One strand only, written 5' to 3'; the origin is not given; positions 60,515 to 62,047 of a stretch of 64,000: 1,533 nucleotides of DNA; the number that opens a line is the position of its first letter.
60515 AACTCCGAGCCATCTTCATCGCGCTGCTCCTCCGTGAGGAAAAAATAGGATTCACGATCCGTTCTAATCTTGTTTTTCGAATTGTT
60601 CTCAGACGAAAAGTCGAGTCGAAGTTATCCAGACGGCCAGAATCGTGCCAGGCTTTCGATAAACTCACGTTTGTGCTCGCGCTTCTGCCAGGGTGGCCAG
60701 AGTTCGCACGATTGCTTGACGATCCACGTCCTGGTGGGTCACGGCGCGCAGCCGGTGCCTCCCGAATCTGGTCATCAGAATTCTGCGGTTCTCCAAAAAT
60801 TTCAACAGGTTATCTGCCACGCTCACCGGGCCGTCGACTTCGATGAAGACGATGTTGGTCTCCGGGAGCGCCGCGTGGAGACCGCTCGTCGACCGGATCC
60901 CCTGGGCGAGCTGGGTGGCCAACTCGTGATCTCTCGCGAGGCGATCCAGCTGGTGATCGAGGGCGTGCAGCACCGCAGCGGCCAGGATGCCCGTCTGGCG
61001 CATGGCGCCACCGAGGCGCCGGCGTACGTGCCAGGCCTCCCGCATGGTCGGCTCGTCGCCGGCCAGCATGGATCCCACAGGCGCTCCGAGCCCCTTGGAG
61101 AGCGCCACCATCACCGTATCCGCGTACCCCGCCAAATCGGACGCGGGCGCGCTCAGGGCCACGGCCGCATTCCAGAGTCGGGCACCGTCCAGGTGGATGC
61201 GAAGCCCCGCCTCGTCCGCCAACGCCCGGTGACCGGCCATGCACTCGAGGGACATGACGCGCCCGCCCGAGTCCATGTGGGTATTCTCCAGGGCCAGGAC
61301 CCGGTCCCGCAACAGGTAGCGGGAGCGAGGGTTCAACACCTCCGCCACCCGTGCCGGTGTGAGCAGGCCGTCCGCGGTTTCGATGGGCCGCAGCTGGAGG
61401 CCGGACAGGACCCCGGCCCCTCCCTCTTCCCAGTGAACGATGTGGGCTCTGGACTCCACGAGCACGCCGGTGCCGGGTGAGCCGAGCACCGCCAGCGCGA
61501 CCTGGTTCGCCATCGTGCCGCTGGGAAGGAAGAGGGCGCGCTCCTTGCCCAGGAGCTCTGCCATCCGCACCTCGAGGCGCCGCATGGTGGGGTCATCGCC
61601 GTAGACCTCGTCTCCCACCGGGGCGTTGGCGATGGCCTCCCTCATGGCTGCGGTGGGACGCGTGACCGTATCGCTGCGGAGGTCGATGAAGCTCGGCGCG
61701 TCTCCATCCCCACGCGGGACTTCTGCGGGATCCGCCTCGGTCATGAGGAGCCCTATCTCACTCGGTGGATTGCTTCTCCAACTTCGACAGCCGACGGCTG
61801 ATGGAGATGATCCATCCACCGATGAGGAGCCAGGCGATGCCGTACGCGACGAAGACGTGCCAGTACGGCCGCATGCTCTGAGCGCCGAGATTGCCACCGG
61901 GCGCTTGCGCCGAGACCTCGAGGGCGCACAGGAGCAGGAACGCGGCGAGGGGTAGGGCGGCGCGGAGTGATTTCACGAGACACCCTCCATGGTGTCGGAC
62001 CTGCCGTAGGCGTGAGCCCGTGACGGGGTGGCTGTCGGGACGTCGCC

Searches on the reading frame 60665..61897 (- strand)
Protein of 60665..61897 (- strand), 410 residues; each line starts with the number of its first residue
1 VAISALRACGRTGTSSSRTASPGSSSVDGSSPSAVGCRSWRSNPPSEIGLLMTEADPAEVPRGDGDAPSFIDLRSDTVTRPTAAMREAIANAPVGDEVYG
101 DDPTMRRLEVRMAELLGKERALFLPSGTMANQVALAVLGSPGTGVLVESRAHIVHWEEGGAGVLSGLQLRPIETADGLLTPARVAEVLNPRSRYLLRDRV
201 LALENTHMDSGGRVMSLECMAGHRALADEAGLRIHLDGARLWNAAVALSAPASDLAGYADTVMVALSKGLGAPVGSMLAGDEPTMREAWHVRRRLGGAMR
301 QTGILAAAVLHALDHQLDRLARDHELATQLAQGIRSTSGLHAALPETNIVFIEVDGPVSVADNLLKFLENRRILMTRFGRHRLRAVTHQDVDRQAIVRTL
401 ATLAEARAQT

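Call 64: search_protein_families(library=pfam, proteins=[window:60665-61897:-], max_evalue=0.001)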
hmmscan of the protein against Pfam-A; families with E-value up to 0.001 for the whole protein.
window:60665-61897:- (410 aa): 2 families
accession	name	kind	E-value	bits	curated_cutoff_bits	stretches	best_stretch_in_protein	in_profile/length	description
PF01212.27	Beta_elim_lyase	-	5.8e-94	315.1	27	1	72-355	1-286/288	Beta-eliminating lyase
PF01041.23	DegT_DnrJ_EryC1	-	9.7e-05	22.2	19.8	0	102-192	23-113/360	DegT/DnrJ/EryC1/StrS aminotransferase family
